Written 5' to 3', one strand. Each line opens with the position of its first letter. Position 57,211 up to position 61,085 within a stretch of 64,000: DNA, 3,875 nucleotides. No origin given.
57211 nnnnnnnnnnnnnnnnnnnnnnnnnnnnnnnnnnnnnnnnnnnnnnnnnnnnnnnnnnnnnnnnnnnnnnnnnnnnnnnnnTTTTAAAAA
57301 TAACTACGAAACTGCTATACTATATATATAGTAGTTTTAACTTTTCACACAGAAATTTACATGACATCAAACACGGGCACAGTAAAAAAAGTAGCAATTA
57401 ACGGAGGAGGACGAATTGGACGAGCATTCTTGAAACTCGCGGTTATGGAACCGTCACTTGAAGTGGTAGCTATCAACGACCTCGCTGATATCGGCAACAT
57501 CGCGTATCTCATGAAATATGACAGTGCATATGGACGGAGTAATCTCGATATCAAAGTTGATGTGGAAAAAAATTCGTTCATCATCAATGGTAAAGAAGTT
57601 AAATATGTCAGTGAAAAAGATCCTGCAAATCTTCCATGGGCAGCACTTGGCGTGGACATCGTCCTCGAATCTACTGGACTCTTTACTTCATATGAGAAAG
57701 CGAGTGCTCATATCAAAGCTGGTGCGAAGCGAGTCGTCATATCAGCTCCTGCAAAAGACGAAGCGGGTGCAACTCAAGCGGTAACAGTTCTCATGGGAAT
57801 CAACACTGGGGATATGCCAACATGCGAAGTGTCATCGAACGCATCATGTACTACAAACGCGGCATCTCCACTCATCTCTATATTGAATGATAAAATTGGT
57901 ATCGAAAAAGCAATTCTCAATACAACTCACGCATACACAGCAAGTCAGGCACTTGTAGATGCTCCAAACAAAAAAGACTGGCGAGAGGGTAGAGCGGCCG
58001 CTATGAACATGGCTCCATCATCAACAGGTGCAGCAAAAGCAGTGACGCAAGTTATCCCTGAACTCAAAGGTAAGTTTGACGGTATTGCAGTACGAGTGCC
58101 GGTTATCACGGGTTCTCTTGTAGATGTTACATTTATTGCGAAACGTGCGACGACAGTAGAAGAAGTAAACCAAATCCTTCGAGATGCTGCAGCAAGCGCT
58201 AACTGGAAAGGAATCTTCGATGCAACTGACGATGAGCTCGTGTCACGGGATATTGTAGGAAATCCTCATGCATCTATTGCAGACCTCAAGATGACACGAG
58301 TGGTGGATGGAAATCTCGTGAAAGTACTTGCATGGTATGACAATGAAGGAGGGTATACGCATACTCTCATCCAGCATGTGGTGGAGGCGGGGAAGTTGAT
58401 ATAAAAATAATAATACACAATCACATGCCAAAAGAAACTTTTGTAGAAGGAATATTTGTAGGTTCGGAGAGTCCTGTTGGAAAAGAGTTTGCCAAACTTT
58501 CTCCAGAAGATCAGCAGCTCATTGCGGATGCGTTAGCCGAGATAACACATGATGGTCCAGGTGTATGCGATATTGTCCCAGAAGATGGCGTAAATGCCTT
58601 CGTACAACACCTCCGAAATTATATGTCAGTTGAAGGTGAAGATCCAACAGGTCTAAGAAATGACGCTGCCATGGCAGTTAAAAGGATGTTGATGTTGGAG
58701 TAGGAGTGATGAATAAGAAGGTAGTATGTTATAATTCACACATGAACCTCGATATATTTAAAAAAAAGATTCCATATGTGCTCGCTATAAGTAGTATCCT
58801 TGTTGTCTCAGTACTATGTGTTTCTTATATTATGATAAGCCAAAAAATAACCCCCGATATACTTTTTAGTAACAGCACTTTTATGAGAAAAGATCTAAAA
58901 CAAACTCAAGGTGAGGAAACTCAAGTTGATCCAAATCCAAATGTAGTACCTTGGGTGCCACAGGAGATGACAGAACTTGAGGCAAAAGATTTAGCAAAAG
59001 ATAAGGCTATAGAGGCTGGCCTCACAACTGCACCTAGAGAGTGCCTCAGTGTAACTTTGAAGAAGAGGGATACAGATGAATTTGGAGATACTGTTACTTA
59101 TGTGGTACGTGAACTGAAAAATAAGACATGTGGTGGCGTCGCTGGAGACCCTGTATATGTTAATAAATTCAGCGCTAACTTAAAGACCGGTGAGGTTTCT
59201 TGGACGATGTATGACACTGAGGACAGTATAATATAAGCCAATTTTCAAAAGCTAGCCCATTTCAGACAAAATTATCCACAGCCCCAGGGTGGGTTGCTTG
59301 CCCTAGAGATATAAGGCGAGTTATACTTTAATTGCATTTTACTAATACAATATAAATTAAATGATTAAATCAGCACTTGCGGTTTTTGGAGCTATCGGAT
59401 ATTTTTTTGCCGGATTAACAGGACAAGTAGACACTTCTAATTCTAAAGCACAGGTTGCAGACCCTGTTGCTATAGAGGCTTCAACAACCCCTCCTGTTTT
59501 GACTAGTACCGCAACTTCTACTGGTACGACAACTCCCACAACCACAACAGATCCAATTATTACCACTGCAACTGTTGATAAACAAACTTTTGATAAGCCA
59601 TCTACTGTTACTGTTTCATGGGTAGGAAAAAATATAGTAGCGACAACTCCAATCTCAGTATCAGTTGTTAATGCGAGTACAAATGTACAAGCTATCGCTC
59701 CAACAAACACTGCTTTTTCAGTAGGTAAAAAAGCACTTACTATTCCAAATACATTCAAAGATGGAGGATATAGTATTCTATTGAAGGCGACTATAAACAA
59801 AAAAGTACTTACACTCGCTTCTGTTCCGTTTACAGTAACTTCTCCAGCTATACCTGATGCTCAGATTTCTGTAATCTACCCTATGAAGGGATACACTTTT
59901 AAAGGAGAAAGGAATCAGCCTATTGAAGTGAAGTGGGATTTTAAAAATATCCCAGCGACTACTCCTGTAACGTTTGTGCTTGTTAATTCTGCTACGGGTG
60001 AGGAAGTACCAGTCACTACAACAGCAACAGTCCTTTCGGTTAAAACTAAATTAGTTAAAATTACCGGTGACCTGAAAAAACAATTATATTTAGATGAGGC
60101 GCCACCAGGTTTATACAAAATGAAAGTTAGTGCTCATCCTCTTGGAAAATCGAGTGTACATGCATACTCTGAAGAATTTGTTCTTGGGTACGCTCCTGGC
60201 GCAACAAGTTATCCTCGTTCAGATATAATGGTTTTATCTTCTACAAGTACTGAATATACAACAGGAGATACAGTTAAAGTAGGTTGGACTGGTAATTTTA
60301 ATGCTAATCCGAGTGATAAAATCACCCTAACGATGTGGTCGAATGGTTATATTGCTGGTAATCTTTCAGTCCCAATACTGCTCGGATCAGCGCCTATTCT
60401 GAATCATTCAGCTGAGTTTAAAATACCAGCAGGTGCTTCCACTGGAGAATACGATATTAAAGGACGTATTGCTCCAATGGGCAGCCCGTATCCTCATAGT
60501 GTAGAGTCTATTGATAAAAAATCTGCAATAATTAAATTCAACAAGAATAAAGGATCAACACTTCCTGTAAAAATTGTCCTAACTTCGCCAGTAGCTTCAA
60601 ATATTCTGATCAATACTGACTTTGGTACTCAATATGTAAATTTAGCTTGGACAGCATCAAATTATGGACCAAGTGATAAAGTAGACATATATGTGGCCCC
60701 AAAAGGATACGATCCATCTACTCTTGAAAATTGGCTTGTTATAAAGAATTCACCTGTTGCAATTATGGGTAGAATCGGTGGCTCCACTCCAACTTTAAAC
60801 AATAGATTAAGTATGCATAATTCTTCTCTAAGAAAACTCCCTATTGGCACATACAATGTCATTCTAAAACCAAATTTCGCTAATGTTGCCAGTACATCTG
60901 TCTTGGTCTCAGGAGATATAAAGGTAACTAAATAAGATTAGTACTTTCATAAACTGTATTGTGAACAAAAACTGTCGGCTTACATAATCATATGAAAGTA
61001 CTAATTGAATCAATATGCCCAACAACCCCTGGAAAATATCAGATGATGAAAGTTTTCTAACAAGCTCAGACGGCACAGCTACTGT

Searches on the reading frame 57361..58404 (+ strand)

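Call 20: search_protein_families(library=pfam, proteins=[window:57361-58404:+], max_evalue=0.01)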
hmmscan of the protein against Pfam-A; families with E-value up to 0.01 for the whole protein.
window:57361-58404:+ (347 aa): 3 families
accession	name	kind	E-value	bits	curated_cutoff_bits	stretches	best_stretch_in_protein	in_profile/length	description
PF02800.25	Gp_dh_C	-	1.8e-58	197.1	24.4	1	170-326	3-158/158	Glyceraldehyde 3-phosphate dehydrogenase, C-terminal domain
PF00044.30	Gp_dh_N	-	1.5e-33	115.5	31.7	1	10-110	2-100/101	Glyceraldehyde 3-phosphate dehydrogenase, NAD binding domain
PF02774.23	Semialdhyde_dhC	-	0.0012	19.5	26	1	229-309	84-163/184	Semialdehyde dehydrogenase, dimerisation domain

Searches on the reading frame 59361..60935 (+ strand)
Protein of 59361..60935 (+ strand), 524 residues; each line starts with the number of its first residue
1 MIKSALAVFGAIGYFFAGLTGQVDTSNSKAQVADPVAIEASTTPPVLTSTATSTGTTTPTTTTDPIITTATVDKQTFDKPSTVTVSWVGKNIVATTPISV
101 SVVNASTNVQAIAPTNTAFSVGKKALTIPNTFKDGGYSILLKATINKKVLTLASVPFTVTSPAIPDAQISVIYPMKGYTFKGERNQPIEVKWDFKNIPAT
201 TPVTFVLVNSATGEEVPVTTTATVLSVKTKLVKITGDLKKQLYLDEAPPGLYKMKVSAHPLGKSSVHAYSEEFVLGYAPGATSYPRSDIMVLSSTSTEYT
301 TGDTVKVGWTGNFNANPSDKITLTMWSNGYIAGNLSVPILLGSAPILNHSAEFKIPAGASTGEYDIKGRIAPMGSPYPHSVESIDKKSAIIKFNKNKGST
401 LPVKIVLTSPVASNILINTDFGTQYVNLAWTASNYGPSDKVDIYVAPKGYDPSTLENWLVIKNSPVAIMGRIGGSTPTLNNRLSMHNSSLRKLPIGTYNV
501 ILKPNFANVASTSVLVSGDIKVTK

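Call 20: search_protein_families(library=pfam, proteins=[window:59361-60935:+], max_evalue=0.01)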
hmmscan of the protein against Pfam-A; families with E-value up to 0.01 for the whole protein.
window:59361-60935:+ (524 aa): 1 family
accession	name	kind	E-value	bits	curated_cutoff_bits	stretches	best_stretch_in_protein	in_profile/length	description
PF01835.25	MG2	-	0.0022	18.7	32.8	0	93-145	31-84/96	MG2 domain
